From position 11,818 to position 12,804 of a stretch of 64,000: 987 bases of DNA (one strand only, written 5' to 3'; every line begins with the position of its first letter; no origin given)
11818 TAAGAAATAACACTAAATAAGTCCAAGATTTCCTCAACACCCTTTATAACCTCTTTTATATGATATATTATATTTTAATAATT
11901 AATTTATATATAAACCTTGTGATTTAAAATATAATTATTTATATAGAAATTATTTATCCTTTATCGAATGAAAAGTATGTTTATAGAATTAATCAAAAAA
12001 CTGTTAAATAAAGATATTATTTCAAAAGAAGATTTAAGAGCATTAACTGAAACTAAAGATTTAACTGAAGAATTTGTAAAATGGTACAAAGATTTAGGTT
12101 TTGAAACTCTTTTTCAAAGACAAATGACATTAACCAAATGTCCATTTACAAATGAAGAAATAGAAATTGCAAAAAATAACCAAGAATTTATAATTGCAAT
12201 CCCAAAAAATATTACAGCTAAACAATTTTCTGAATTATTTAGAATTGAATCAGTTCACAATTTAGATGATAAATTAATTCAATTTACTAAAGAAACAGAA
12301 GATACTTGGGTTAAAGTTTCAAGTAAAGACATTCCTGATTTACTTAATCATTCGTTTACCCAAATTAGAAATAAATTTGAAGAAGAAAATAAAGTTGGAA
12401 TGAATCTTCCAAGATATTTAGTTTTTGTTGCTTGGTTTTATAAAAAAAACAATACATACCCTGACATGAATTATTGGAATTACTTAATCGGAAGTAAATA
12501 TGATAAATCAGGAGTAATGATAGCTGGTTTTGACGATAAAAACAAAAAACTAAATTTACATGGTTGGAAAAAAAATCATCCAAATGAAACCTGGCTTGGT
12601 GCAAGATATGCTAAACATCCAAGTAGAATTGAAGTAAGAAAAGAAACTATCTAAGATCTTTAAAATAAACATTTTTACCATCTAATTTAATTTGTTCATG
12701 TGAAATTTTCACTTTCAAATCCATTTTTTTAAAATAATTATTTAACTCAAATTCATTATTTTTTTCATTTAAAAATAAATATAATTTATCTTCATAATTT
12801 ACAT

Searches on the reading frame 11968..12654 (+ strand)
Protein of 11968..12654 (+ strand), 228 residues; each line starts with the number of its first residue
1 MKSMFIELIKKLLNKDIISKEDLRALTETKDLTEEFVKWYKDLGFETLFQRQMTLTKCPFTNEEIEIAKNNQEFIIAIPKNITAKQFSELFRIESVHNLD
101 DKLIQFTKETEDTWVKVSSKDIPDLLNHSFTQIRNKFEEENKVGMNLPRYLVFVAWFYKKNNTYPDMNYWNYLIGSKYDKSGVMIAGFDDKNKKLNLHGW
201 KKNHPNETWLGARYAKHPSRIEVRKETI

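Call 11: search_protein_families(library=pfam, proteins=[window:11968-12654:+], max_evalue=0.001)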
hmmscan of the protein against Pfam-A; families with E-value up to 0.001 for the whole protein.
window:11968-12654:+ (228 aa): 0 families

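Call 18: find_encoding_contigs(protein=window:11968-12654:+, flank=10000, max_places=4)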
Protein window:11968-12654:+ (228 aa): 11 contigs read that carry it; 4 places shown.
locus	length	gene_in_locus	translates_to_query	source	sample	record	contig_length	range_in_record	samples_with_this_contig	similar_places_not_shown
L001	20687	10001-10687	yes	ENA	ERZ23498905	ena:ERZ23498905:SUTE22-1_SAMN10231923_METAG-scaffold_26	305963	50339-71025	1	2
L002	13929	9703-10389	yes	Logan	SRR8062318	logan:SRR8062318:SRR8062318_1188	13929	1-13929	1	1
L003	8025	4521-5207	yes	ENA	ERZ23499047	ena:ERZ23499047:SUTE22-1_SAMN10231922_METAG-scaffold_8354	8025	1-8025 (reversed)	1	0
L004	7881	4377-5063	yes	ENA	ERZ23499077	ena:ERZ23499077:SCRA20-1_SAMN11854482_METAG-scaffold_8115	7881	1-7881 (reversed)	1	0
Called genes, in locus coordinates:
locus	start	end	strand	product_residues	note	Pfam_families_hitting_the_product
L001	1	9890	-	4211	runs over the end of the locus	PF18911:PKD_4, PF18911:PKD_4, PF00801:PKD, PF18911:PKD_4, PF18911:PKD_4, PF18911:PKD_4, PF00801:PKD, PF18911:PKD_4, +6 more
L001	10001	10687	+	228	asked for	-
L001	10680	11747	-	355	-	PF00501:AMP-binding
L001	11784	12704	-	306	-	-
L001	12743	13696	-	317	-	PF01478:Peptidase_A24 (weak)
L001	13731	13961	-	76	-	-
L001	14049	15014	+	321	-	PF04055:Radical_SAM, PF13353:Fer4_12 (weak)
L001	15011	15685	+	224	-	PF01522:Polysacc_deac_1, PF10096:DUF2334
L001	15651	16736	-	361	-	PF01041:DegT_DnrJ_EryC1, PF00266:Aminotran_5, PF00155:Aminotran_1_2 (weak), PF01053:Cys_Met_Meta_PP (weak)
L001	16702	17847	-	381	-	-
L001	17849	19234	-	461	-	PF04055:Radical_SAM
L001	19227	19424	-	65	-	-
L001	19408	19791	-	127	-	PF27806:HxsD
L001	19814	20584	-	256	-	PF03721:UDPG_MGDP_dh_N (faint), PF00984:UDPG_MGDP_dh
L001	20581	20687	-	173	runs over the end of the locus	PF01876:RNase_P_p30 (weak)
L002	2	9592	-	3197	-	?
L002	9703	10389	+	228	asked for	-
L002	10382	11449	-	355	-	PF00501:AMP-binding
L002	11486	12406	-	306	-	-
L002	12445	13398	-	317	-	PF01478:Peptidase_A24 (weak)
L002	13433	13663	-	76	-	-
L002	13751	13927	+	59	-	?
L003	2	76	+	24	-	?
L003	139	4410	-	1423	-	-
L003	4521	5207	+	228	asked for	-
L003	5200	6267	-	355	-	PF00501:AMP-binding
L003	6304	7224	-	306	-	-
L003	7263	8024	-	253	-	?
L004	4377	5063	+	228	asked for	-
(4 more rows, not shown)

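Call 23: list_cluster_members(proteins=[L002:2-9592:-, L003:142-4410:-])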
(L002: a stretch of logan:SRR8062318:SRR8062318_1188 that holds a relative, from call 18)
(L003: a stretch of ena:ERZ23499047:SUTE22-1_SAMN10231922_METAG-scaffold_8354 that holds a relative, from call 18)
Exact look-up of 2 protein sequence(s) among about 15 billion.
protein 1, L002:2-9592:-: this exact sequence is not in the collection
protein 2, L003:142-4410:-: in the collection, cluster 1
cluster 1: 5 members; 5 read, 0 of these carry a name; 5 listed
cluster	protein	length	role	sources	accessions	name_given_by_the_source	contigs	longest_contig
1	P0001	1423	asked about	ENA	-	-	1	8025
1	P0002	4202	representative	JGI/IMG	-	-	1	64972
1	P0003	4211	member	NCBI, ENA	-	-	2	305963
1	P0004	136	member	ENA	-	-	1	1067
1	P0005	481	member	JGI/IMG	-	-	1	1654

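Call 62: find_encoding_contigs(protein=P0003, flank=10000, max_places=3)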
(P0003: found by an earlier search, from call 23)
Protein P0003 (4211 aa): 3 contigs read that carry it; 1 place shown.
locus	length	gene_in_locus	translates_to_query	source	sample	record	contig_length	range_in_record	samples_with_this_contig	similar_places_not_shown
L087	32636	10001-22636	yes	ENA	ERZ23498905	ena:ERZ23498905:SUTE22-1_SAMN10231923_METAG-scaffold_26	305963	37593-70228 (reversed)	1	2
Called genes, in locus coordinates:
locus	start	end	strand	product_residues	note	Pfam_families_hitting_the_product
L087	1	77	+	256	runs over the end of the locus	PF03721:UDPG_MGDP_dh_N (faint), PF00984:UDPG_MGDP_dh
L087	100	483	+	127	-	PF27806:HxsD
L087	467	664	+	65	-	-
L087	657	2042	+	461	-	PF04055:Radical_SAM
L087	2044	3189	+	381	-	-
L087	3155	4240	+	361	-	PF01041:DegT_DnrJ_EryC1, PF00266:Aminotran_5, PF00155:Aminotran_1_2 (weak), PF01053:Cys_Met_Meta_PP (weak)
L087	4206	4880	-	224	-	PF01522:Polysacc_deac_1, PF10096:DUF2334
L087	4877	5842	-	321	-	PF04055:Radical_SAM, PF13353:Fer4_12 (weak)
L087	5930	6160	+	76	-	-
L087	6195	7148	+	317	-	PF01478:Peptidase_A24 (weak)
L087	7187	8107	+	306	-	-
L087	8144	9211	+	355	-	PF00501:AMP-binding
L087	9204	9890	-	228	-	-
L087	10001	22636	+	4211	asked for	PF18911:PKD_4, PF18911:PKD_4, PF00801:PKD, PF18911:PKD_4, PF18911:PKD_4, PF18911:PKD_4, PF00801:PKD, PF18911:PKD_4, +6 more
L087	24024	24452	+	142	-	-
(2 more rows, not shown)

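Call 82: find_encoding_contigs(protein=P0002, flank=4000, max_places=3)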
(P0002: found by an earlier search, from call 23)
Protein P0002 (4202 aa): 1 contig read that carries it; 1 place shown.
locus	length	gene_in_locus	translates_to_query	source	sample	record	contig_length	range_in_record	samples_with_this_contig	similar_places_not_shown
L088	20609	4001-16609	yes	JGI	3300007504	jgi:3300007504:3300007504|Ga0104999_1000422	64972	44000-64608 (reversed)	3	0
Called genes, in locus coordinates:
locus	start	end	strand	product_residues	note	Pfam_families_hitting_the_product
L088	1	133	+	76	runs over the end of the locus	-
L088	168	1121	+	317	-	PF01478:Peptidase_A24 (weak)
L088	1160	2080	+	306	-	-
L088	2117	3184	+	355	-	PF00501:AMP-binding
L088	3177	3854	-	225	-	-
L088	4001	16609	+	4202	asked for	PF18911:PKD_4, PF18911:PKD_4, PF00801:PKD, PF18911:PKD_4, PF18911:PKD_4, PF18911:PKD_4, PF18911:PKD_4, PF00801:PKD, +8 more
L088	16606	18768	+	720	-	PF11617:Cu-binding_MopE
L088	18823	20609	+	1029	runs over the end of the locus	-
